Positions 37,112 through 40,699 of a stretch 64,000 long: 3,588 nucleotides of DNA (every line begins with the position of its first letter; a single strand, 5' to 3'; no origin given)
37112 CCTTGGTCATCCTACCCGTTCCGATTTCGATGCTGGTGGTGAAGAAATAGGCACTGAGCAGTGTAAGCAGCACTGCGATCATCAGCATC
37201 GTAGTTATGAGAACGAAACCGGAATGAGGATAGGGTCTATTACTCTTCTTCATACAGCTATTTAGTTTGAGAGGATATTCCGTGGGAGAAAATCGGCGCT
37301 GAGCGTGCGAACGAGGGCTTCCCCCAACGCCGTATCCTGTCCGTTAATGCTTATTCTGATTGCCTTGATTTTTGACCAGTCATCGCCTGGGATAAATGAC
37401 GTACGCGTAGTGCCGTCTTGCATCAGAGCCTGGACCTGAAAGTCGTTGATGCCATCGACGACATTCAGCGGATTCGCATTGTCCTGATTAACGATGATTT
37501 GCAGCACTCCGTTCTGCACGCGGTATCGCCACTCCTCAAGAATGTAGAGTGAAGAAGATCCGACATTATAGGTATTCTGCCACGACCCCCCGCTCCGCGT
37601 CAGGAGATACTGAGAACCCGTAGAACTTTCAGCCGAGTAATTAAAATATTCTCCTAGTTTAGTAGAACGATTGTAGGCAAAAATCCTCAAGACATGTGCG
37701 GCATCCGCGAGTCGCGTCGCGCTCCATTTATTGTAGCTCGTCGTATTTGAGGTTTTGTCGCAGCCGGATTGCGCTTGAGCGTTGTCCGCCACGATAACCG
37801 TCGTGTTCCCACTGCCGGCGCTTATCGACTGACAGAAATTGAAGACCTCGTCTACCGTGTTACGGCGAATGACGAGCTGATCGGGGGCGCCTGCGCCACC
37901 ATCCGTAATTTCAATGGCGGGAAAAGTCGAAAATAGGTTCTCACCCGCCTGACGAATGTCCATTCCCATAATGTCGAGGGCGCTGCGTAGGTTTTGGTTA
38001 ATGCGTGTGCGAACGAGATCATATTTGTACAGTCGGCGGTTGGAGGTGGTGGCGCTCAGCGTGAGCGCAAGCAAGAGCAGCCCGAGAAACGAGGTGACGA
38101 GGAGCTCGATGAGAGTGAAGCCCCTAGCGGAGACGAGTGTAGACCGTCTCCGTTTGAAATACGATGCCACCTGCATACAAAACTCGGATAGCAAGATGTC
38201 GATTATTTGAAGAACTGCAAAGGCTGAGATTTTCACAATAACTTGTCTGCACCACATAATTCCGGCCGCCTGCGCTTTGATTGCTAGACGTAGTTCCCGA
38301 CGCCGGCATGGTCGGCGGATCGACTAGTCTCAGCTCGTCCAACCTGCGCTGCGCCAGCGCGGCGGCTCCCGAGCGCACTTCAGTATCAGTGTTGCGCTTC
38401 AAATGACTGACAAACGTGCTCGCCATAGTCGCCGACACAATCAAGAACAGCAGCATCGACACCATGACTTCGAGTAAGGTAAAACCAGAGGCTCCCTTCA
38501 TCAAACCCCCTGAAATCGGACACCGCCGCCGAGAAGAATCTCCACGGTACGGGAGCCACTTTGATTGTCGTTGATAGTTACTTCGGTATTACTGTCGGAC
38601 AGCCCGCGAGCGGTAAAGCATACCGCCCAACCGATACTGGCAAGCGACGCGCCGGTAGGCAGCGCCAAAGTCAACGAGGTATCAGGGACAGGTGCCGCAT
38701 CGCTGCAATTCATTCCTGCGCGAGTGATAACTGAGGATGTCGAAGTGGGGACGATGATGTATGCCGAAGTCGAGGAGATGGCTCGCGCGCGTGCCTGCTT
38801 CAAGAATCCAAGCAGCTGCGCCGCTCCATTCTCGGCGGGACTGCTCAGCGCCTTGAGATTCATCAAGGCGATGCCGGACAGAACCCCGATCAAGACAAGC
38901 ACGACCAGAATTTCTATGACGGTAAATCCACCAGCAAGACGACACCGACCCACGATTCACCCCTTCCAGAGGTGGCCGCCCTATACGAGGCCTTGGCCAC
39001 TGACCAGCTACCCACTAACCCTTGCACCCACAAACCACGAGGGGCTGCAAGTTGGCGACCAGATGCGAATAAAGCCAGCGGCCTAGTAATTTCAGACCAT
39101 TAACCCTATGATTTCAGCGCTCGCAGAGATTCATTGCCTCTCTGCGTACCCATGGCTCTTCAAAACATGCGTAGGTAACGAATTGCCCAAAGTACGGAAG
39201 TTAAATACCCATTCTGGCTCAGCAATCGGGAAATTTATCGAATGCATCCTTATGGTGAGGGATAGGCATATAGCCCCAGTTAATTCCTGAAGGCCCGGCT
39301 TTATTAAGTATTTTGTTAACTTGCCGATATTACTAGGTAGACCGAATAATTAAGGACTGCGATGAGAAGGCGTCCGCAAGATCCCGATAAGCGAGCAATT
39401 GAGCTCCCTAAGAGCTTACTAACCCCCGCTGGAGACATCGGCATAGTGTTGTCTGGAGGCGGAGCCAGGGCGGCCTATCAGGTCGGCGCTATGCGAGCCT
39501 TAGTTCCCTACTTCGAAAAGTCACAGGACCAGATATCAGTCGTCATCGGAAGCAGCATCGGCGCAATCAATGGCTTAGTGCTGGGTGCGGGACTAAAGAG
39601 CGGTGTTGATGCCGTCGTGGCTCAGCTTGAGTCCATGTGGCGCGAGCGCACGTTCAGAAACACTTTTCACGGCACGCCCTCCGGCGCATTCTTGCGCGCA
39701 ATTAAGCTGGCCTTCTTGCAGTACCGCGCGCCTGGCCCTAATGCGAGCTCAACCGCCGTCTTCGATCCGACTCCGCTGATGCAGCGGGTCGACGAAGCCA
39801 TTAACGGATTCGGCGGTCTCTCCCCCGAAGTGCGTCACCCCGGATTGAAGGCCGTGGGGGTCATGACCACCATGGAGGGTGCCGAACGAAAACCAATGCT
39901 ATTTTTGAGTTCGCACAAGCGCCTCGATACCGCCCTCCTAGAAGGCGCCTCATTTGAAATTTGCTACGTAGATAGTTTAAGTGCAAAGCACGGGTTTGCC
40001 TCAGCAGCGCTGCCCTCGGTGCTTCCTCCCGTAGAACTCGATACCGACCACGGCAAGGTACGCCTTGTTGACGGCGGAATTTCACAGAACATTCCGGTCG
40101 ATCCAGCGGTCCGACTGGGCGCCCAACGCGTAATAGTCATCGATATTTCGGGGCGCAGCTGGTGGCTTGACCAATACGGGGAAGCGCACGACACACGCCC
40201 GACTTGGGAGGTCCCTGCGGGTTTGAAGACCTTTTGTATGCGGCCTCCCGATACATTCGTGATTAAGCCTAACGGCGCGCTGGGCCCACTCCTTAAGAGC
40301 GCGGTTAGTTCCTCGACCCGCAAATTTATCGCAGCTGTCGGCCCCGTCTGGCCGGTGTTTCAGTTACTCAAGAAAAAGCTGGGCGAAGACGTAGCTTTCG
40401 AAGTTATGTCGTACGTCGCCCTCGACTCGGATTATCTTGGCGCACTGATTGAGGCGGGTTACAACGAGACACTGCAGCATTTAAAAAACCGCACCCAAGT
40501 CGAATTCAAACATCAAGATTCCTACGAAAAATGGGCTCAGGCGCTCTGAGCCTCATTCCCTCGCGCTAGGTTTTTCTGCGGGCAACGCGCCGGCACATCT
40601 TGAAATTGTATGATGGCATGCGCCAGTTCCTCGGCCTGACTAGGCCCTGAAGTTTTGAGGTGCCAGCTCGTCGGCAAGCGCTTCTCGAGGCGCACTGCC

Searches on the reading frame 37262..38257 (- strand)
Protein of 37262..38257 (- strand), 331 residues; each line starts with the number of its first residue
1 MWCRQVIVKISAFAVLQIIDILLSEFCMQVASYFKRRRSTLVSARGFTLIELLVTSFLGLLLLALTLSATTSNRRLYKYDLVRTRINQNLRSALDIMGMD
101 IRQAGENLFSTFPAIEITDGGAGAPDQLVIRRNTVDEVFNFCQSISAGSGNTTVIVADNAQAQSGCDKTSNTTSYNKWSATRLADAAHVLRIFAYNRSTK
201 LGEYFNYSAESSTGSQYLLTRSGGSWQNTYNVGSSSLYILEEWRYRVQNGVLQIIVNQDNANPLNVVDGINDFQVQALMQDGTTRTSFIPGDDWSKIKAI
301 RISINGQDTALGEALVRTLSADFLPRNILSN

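Call 11: search_protein_families(library=pfam, proteins=[window:37262-38257:-], max_evalue=0.001)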
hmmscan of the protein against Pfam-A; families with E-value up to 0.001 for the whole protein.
window:37262-38257:- (331 aa): 1 family
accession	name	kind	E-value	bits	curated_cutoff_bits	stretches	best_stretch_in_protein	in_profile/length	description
PF07963.17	N_methyl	-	0.00041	20.2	21.2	1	44-66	4-26/27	Prokaryotic N-terminal methylation motif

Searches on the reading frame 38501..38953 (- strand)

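Call 11: search_protein_families(library=pfam, proteins=[window:38501-38953:-], max_evalue=0.001)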
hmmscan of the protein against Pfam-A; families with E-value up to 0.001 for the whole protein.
window:38501-38953:- (150 aa): 2 families
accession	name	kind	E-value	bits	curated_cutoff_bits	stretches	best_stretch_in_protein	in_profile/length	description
PF12019.13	GspH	-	1e-05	26.4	21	1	44-143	2-108/108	Type II transport protein GspH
PF07963.17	N_methyl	-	9.1e-05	22.3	21.2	1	8-30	5-27/27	Prokaryotic N-terminal methylation motif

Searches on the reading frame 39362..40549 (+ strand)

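Call 11: search_protein_families(library=pfam, proteins=[window:39362-40549:+], max_evalue=0.001)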
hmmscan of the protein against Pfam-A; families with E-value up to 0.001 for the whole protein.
window:39362-40549:+ (395 aa): 1 family
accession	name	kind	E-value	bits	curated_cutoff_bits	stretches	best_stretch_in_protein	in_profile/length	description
PF01734.28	Patatin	-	1.6e-24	87.7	27.7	1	28-249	1-190/191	Patatin-like phospholipase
